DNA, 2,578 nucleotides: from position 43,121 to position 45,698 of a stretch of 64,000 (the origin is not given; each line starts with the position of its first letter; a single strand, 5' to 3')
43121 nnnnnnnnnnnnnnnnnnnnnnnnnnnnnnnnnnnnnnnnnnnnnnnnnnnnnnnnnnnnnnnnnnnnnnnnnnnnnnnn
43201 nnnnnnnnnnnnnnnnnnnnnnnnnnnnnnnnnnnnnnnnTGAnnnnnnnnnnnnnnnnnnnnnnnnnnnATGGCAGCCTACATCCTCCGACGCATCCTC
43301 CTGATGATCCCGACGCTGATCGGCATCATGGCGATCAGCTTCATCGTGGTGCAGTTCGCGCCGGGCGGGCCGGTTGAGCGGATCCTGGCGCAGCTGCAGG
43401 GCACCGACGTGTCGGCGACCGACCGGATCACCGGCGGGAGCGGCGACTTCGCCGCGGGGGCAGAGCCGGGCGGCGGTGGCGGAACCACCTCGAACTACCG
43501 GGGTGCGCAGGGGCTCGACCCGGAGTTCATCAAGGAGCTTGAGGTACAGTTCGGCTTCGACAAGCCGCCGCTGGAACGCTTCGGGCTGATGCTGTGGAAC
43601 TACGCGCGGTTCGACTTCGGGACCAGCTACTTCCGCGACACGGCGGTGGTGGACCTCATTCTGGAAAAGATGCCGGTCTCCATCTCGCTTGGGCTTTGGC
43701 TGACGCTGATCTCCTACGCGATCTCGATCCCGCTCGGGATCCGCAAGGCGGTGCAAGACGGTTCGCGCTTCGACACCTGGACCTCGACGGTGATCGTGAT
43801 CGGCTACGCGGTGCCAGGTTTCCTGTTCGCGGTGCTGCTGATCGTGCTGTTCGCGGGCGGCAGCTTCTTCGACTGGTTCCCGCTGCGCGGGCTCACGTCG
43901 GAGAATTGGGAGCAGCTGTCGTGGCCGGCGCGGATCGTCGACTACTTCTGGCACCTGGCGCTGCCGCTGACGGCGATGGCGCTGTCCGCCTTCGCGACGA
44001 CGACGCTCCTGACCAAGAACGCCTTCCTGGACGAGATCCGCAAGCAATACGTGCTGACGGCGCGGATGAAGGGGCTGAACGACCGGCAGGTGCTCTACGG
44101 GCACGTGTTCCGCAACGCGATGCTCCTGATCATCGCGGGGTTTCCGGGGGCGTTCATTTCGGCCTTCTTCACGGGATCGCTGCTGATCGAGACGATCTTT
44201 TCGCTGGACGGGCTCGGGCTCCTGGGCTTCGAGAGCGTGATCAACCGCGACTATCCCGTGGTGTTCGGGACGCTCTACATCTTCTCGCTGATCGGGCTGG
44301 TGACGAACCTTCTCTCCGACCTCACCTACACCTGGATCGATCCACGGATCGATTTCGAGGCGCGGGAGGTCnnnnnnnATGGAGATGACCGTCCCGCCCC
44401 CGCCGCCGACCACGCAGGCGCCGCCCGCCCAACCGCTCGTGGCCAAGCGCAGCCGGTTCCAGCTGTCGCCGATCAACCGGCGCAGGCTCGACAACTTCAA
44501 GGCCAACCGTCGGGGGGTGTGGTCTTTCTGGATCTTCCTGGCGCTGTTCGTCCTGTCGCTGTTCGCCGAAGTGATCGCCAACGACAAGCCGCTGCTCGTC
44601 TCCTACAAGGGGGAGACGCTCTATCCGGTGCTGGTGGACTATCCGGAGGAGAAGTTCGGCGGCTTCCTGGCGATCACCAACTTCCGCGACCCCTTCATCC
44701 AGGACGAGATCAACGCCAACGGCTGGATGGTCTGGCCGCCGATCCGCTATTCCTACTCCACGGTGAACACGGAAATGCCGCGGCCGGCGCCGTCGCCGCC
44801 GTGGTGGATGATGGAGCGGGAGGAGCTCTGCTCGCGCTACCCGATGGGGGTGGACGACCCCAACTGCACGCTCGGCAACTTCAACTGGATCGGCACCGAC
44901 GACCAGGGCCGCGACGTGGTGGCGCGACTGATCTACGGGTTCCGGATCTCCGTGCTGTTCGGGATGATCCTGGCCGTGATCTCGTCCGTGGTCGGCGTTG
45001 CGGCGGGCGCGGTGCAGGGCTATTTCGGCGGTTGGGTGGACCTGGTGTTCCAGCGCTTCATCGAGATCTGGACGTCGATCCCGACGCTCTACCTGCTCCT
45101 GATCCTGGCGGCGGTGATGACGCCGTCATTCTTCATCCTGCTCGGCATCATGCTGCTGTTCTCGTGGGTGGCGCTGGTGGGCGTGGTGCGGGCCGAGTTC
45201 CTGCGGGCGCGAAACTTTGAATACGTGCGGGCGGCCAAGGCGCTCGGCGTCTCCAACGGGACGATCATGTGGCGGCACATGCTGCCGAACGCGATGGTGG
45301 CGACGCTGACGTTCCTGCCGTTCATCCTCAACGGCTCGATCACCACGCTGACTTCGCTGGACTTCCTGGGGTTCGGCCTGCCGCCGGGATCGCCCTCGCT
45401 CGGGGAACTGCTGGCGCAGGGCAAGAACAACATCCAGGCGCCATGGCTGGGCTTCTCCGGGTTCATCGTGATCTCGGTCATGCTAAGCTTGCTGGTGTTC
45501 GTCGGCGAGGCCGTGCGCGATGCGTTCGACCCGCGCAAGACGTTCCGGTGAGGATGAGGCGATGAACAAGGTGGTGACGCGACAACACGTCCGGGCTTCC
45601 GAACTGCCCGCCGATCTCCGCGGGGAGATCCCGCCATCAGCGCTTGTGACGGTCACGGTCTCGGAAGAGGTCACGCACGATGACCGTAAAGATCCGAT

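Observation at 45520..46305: VapBC-like toxin-antitoxin cassette inserted inside the yejABEF peptide ABC-transporter operon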

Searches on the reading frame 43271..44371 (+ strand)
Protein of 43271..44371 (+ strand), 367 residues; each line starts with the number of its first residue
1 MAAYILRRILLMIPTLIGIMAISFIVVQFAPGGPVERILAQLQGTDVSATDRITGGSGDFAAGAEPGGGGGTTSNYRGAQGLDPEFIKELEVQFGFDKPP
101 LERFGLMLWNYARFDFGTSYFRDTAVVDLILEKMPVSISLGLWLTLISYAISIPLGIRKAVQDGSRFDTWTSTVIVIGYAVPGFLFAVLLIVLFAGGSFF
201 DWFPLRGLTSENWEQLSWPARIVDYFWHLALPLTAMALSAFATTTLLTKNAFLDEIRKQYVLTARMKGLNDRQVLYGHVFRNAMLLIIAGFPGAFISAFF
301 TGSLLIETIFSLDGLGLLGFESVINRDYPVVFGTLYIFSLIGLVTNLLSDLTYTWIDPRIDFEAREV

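Call 6: search_protein_families(library=pfam, proteins=[window:43271-44371:+], max_evalue=1)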
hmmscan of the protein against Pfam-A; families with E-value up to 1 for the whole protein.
window:43271-44371:+ (367 aa): 2 families
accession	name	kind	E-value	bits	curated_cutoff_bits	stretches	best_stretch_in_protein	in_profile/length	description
PF00528.27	BPD_transp_1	-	2.4e-33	115.9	26.4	1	153-360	2-182/184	Binding-protein-dependent transport system inner membrane component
PF19300.4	BPD_transp_1_N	-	0.013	16.1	23.8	0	116-140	89-113/114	Binding-prot-dependent transport system membrane comp, N-term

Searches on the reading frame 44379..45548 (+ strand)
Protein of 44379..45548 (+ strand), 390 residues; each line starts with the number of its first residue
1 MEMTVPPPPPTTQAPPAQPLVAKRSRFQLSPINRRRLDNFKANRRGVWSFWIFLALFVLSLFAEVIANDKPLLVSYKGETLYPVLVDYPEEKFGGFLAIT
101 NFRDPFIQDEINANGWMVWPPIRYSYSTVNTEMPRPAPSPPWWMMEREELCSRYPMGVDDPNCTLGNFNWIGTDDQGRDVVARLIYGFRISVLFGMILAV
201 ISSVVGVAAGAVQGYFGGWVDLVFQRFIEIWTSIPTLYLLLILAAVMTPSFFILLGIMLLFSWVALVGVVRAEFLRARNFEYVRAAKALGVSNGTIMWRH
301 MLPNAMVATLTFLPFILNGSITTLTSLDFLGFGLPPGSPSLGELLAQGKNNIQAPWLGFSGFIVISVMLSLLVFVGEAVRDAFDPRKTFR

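Call 6: search_protein_families(library=pfam, proteins=[window:44379-45548:+], max_evalue=1)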
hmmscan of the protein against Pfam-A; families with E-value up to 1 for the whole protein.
window:44379-45548:+ (390 aa): 2 families
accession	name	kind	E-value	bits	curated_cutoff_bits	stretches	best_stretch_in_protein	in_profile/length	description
PF00528.27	BPD_transp_1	-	1.6e-29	103.4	26.4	1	206-387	1-182/184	Binding-protein-dependent transport system inner membrane component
PF12911.12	OppC_N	-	0.00018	21.8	23.9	1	38-69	8-39/53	N-terminal TM domain of oligopeptide transport permease C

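Call 7: search_protein_families(library=ncbifam, proteins=[window:44379-45548:+], max_evalue=1)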
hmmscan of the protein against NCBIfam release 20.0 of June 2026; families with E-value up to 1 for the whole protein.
window:44379-45548:+ (390 aa): 25 families
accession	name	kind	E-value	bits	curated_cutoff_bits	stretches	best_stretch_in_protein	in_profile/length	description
NF011596.0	PRK15021.1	subfamily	4.9e-139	463.1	439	2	167-388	119-340/341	microcin C ABC transporter permease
NF045476.1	Opp4C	equivalog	6.1e-57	193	350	1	169-386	57-278/278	oligopeptide ABC transporter permease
NF045475.1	Opp3C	equivalog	4.5e-50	170.6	450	1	168-386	107-326/328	oligopeptide ABC transporter permease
NF045474.1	Opp2C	equivalog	2.6e-45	154.9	300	1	170-384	21-236/236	nickel transporter permease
NF045473.1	Opp1C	equivalog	9.9e-41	139.9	350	1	168-386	47-266/267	nickel/cobalt ABC transporter permease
TIGR02790.1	nickel_nikC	equivalog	1.1e-37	130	358.45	1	169-384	42-258/258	nickel ABC transporter permease subunit NikC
NF011935.0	PRK15406.1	equivalog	9.7e-35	120.8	433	1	168-386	81-300/302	oligopeptide ABC transporter permease OppC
NF008160.0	PRK10913.1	equivalog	1.3e-34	120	483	1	170-386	79-297/300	dipeptide ABC transporter permease DppC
NF011662.0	PRK15082.1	equivalog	3.1e-34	118.7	484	1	167-386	79-299/303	glutathione ABC transporter permease GsiD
NF043080.1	MMSYN1_0166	equivalog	1.1e-32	113.3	370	1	169-387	83-305/307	oligopeptide ABC transporter permease OppC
NF007376.0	PRK09881.1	equivalog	3.1e-32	111.8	434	1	169-388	74-294/298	D,D-dipeptide ABC transporter permease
NF047573.1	opine_perm_CntC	exception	6.2e-31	107.7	440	1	169-386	52-270/271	staphylopine uptake ABC transporter permease subunit CntC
NF007738.0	PRK10417.1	equivalog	2.7e-25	89.4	335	1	169-386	52-270/277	nickel ABC transporter permease subunit NikC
NF011691.0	PRK15111.1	equivalog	2.5e-18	66.7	379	1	170-383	77-291/296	putrescine export ABC transporter permease SapC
NF045470.1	Opp2B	equivalog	3.3e-08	33.1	350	1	178-314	81-232/300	nickel ABC transporter permease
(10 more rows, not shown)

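Call 18: find_related_loci(query=window:44379-45548:+, collection=genome_contigs, flank=4000)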
Query window:44379-45548:+ (390 aa) in genome_contigs; peptide patterns used: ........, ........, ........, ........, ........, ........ (x = any residue, [..] = any of these).
599 stretches matched a pattern (row limit reached: there are more); 594 encode a relative of the query (tblastn E <= 1e-3); the best 80 are kept; 80 distinct loci.
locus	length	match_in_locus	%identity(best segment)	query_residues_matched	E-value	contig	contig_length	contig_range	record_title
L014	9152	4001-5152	77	11-390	0e+0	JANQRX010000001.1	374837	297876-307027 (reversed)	MAG: Bauldia sp. isolate IP29b_bin.8 k99_3473138, whole genome shotgun sequence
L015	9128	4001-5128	75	8-390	0e+0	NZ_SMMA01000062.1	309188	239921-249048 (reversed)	Pseudovibrio flavus strain RKSG542 Contig_2, whole genome shotgun sequence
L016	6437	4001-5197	73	1-389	0e+0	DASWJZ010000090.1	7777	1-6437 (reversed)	MAG TPA_asm: Propylenella sp. isolate SMAG_U2909 k141_1524686, whole genome shotgun sequence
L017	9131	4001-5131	77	12-389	0e+0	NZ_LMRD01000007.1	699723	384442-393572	Aurantimonas sp. Leaf443 contig_3, whole genome shotgun sequence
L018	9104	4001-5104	77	22-389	0e+0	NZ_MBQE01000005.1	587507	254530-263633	Stappia indica strain SBBC 49 NODE_5_length_587507_cov_43.2414_ID_192, whole genome shotgun sequence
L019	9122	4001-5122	76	14-389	0e+0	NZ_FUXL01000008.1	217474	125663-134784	Consotaella salsifontis strain USBA 369, whole genome shotgun sequence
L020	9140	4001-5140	76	4-389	0e+0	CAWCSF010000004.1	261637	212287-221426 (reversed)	MAG: uncultured Alphaproteobacteria bacterium isolate MFD05442.bin.1.410 genome assembly, contig: contig_34573, whole ge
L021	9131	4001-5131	74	4-388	0e+0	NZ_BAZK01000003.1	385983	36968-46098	Pseudovibrio denitrificans JCM 12308, whole genome shotgun sequence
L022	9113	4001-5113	75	20-390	0e+0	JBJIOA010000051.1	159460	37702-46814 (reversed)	MAG: Allorhizobium sp. isolate MAG6 contig_5738, whole genome shotgun sequence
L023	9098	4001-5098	75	24-389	0e+0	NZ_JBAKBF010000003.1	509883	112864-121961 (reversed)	Pannonibacter anstelovis strain Pt1 NODE_3_length_509883_cov_34.872195, whole genome shotgun sequence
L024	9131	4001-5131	74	11-389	0e+0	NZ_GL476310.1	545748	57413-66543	Roseibium sp. TrichSKD4 scf_1119120597011, whole genome shotgun sequence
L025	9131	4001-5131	72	4-388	0e+0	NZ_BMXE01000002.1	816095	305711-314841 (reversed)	Pseudovibrio japonicus strain KCTC 12861 sequence02, whole genome shotgun sequence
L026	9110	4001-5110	74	21-390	0e+0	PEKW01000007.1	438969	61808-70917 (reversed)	MAG: Rhizobium sp. isolate EaCA-2 414, whole genome shotgun sequence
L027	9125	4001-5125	74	15-389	0e+0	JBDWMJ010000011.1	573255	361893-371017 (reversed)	MAG: Roseibium sp. isolate CI.22.F.D2_448_54 CI_22_F_D2_448_54_000000000011, whole genome shotgun sequence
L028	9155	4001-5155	72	11-390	0e+0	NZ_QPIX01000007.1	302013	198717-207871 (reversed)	Ciceribacter lividus strain DSM 25528 Ga0244560_107, whole genome shotgun sequence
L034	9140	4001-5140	72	4-389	0e+0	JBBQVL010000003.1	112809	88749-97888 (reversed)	MAG: Hyphomicrobiales bacterium isolate Co_metawrap_1994 Cmw_1994_k141_11706801_length_112809_cov_9.9926, whole genome s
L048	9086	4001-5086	76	29-390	0e+0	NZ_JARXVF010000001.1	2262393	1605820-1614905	Pseudaminobacter soli (ex Li et al. 2025) strain NHI-8 Ga0498900_01, whole genome shotgun sequence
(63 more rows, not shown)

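Call 29: search_protein_families(library=pfam, proteins=[L048:5127-5384:+, L048:5384-5770:+, L016:5151-5501:+, L016:5501-5887:+, L019:5133-6131:+, L016:5969-6196:+, L034:5038-5361:+], max_evalue=0.1)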
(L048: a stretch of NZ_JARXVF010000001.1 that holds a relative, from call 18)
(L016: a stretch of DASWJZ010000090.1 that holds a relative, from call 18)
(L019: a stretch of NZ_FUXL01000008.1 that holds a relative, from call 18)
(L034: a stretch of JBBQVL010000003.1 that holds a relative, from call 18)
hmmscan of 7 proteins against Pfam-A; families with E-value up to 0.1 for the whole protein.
L048:5127-5384:+ (86 aa): 3 families
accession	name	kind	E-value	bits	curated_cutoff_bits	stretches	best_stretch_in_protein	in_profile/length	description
PF07704.17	PSK_trans_fac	-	3.2e-22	79.7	28.3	1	5-85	1-82/82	Rv0623-like transcription factor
PF09485.15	CRISPR_Cse2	-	0.0017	19.3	24.6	1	22-80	59-116/137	CRISPR-associated protein Cse2 (CRISPR_cse2)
PF22299.1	BRISC_FAM175B_helical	-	0.043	14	27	1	14-44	7-37/62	BRISC complex subunit FAM175B, helical domain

L048:5384-5770:+ (129 aa): 1 family
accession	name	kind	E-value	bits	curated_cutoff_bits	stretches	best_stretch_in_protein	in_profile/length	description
PF01850.27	PIN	-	7.3e-16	59.3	23.6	1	1-124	1-118/120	PIN domain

L016:5151-5501:+ (117 aa): 4 families
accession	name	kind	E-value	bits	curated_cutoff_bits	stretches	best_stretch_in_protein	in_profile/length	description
PF07704.17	PSK_trans_fac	-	3.6e-22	79.5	28.3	1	36-116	1-82/82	Rv0623-like transcription factor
PF01402.27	RHH_1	-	0.0032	17.8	20.5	1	52-74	17-39/39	Ribbon-helix-helix protein, copG family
PF07764.18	Omega_Repress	-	0.015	16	33.3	1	43-73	29-59/59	Omega Transcriptional Repressor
PF07362.18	CcdA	-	0.073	13.9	22.4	0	53-96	16-62/71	Post-segregation antitoxin CcdA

L016:5501-5887:+ (129 aa): 1 family
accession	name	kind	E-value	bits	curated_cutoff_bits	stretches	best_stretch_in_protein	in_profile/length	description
PF01850.27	PIN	-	6.5e-17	62.7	23.6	1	1-124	1-118/120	PIN domain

L019:5133-6131:+ (333 aa): 3 families
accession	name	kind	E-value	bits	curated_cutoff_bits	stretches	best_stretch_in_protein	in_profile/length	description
PF01545.26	Cation_efflux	-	9e-46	156.6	26.6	1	37-227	2-198/198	Cation efflux family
PF16916.11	ZT_dimer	-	4.6e-09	36.6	26.7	1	243-306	12-77/78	Dimerisation domain of Zinc Transporter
PF01769.21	MgtE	-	0.002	18.8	27.6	1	102-183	40-121/125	Divalent cation transporter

L016:5969-6196:+ (76 aa): 0 families

L034:5038-5361:+ (108 aa): 0 families

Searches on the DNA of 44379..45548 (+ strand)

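Call 45: search_rna_families(sources=[L042, L064, L020, L014], threshold=gathering)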
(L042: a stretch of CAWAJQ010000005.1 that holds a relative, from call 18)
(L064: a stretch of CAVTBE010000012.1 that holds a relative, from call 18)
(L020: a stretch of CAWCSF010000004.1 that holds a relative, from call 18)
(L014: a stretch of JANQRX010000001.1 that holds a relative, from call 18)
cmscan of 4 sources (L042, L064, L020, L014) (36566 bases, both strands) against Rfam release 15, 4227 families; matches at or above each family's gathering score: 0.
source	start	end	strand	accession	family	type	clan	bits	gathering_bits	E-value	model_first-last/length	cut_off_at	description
